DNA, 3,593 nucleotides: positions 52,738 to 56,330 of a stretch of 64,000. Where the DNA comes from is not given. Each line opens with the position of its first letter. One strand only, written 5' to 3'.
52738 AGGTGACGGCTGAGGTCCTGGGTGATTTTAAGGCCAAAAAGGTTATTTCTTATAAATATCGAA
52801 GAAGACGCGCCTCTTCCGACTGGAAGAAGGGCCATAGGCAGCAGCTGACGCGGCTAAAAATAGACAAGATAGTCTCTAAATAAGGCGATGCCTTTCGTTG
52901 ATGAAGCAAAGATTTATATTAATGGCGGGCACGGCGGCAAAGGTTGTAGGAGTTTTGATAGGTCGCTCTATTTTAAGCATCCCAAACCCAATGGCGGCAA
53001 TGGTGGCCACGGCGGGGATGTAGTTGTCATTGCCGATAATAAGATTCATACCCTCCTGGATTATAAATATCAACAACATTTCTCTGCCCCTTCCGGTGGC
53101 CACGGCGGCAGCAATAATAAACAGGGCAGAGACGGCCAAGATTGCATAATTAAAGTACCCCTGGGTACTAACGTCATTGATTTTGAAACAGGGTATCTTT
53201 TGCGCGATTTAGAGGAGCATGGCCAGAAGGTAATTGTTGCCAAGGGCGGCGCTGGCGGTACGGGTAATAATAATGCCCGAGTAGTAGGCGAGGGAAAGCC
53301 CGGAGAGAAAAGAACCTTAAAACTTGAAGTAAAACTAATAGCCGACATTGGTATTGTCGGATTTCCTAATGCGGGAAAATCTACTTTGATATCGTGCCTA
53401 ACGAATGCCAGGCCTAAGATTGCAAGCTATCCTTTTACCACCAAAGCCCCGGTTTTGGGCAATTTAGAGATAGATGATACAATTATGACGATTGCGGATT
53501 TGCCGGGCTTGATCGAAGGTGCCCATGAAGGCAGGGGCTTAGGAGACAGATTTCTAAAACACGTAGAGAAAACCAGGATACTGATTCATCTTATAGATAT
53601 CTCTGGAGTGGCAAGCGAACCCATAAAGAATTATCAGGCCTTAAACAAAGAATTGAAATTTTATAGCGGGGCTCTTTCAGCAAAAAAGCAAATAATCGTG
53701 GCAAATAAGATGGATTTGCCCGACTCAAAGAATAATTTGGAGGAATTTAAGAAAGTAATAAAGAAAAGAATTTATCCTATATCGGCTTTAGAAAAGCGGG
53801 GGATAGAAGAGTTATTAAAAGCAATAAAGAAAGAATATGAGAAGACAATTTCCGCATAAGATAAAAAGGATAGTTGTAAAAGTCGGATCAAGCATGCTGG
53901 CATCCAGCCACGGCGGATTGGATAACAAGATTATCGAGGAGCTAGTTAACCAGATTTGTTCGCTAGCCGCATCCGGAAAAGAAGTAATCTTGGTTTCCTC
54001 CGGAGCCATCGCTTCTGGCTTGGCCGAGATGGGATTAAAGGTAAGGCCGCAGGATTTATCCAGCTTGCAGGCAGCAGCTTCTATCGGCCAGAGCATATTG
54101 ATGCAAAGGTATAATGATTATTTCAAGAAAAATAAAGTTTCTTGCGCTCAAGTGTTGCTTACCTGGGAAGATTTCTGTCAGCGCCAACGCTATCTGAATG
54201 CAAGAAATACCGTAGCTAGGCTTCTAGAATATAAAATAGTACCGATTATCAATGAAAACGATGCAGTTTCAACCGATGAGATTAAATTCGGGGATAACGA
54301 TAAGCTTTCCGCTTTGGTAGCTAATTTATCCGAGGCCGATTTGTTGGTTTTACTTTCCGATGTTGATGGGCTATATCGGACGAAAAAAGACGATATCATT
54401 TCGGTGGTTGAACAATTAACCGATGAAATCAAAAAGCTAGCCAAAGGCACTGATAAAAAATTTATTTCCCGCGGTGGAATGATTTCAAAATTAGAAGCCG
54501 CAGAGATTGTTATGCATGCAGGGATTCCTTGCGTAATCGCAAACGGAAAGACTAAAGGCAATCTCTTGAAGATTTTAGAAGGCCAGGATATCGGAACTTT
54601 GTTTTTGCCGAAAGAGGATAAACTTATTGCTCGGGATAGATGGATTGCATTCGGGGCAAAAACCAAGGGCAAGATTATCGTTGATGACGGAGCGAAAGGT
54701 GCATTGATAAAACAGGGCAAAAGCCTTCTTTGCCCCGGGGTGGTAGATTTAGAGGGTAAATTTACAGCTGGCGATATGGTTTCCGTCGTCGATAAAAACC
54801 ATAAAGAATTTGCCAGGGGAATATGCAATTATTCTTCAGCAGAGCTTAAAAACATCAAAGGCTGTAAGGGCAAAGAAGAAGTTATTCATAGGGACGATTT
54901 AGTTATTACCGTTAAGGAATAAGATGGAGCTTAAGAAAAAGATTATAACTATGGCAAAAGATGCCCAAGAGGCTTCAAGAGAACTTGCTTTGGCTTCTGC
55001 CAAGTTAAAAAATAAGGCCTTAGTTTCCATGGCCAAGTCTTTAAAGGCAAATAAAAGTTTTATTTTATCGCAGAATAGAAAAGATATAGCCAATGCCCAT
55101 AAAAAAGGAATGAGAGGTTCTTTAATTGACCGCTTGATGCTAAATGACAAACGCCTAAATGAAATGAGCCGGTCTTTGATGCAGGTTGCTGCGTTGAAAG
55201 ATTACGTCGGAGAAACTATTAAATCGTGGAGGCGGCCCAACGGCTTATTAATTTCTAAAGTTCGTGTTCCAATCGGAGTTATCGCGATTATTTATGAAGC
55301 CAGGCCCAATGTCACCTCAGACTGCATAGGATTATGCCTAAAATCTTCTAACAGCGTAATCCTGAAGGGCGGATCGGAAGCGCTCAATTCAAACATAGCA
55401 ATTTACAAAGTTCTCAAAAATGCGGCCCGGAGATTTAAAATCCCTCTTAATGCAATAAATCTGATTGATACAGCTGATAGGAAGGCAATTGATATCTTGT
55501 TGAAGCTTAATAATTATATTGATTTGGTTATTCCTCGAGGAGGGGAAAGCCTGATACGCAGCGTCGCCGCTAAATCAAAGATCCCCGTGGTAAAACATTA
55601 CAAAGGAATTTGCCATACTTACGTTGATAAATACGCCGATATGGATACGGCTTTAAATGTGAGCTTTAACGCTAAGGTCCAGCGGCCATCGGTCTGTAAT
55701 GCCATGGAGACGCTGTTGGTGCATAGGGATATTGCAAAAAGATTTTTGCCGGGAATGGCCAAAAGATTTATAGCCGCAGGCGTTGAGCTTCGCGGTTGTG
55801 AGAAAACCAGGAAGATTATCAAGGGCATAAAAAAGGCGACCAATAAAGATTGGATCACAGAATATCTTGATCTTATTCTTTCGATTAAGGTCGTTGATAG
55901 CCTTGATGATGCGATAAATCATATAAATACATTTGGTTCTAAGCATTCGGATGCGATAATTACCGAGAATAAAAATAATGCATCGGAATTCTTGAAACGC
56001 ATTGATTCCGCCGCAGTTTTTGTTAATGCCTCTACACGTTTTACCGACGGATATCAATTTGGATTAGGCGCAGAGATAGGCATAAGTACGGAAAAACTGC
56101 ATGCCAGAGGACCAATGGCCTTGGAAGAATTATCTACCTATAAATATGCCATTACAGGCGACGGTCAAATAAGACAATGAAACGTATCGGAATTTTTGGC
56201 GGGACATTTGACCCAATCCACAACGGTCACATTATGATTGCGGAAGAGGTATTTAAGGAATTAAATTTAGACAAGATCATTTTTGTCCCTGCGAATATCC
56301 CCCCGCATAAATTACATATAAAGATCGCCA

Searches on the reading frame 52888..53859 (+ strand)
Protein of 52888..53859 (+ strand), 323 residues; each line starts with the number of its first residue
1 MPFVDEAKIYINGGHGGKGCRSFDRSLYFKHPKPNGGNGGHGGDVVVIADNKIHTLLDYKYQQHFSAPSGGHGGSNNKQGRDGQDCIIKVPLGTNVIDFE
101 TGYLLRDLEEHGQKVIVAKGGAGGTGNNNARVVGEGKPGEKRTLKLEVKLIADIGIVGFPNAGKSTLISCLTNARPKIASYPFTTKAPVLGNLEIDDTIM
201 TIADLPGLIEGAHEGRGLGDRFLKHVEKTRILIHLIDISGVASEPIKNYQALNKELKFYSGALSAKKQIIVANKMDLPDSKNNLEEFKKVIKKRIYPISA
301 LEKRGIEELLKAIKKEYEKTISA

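Call 20: search_protein_families(library=pfam, proteins=[window:52888-53859:+], max_evalue=0.001)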
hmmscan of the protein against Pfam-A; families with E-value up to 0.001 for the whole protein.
window:52888-53859:+ (323 aa): 6 families
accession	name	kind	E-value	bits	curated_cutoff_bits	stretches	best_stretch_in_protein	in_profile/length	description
PF01018.28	GTP1_OBG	-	7.6e-45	152.7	27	1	4-150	1-155/155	GTP1/OBG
PF01926.29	MMR_HSR1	-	1.2e-26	93.4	21.9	1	154-274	2-113/113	50S ribosome-binding GTPase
PF02421.24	FeoB_N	-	2.1e-12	47.2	27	1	154-313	3-156/156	Ferrous iron transport protein B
PF00009.33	GTP_EFTU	-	1e-05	25.6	26.5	0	267-316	123-185/188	Elongation factor Tu GTP binding domain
PF00025.27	Arf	-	6e-05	23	22.3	1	154-313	17-170/174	ADP-ribosylation factor family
PF03308.22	MeaB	-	0.00037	20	23.1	0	154-172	36-54/273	Methylmalonyl Co-A mutase-associated GTPase MeaB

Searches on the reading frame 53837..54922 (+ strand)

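Call 20: search_protein_families(library=pfam, proteins=[window:53837-54922:+], max_evalue=0.001)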
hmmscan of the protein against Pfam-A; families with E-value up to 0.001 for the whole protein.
window:53837-54922:+ (361 aa): 2 families
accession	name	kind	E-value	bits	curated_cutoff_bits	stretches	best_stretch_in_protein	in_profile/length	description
PF00696.33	AA_kinase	-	2.2e-43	149.1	24.9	1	10-236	1-234/234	Amino acid kinase family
PF01472.26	PUA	-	3.5e-22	78.6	24.8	1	278-347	1-69/74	PUA domain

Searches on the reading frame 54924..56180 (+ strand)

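Call 20: search_protein_families(library=pfam, proteins=[window:54924-56180:+], max_evalue=0.001)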
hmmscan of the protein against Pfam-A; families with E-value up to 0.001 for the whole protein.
window:54924-56180:+ (418 aa): 1 family
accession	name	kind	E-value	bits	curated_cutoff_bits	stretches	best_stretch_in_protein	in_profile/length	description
PF00171.27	Aldedh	-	4.9e-19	68.7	23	2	6-282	30-293/461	Aldehyde dehydrogenase family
